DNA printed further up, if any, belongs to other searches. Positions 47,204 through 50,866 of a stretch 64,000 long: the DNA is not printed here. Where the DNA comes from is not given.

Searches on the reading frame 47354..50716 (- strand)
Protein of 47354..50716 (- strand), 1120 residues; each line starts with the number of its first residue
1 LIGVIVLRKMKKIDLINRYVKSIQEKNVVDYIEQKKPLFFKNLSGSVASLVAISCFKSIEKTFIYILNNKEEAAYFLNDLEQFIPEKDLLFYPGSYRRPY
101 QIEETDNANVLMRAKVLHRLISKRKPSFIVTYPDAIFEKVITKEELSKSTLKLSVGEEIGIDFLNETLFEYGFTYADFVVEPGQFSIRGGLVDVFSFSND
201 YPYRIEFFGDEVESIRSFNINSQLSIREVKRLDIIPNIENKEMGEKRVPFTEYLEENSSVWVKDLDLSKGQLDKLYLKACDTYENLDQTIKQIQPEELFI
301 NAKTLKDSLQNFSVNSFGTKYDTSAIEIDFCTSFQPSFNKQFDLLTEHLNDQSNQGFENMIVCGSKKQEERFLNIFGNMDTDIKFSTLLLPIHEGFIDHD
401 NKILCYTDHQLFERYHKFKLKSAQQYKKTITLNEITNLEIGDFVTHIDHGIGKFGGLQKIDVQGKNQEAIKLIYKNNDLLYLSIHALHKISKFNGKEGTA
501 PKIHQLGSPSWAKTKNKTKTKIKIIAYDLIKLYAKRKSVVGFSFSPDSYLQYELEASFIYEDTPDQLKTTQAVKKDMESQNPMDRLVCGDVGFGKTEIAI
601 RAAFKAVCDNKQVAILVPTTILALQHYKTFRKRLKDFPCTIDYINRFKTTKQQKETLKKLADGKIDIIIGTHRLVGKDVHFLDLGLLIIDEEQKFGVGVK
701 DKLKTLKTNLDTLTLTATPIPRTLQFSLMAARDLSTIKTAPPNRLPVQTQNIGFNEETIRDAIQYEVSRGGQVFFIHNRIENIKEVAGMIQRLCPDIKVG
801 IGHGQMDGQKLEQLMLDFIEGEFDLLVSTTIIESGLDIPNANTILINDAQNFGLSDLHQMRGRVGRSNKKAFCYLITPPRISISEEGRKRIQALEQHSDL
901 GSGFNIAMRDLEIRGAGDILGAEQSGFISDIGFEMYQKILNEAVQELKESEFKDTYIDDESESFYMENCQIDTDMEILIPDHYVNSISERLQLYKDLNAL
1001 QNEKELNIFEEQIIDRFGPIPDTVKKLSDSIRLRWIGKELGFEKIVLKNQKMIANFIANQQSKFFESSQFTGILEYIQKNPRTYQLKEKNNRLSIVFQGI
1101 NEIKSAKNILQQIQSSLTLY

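Call 35: search_protein_families(library=pfam, proteins=[window:47354-50716:-], max_evalue=0.001)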
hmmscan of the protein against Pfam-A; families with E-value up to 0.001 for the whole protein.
window:47354-50716:- (1120 aa): 7 families
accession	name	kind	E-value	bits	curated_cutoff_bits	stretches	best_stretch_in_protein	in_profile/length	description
PF03461.20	TRCF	-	2.6e-25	89.1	25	1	974-1064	2-92/95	TRCF domain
PF00270.35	DEAD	-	4.1e-23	82.4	26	1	564-724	2-164/167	DEAD/DEAH box helicase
PF17757.6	UvrB_inter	-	2e-22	79.5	22.9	1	151-237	1-88/91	UvrB interaction domain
PF00271.37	Helicase_C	-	1.1e-21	77.6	23.5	1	760-867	7-109/110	Helicase conserved C-terminal domain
PF02559.22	CarD_TRCF_RID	-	2.9e-15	56.5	23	1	438-493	1-56/57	CarD-like/TRCF RID domain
PF04851.21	ResIII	-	6.2e-06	26.7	22.5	1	564-719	6-162/164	Type III restriction enzyme, res subunit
PF19833.4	RecG_dom3_C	-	0.00064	20.2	26.8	0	902-931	3-32/87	ATP-dependent DNA helicase RecG, domain 3, C-terminal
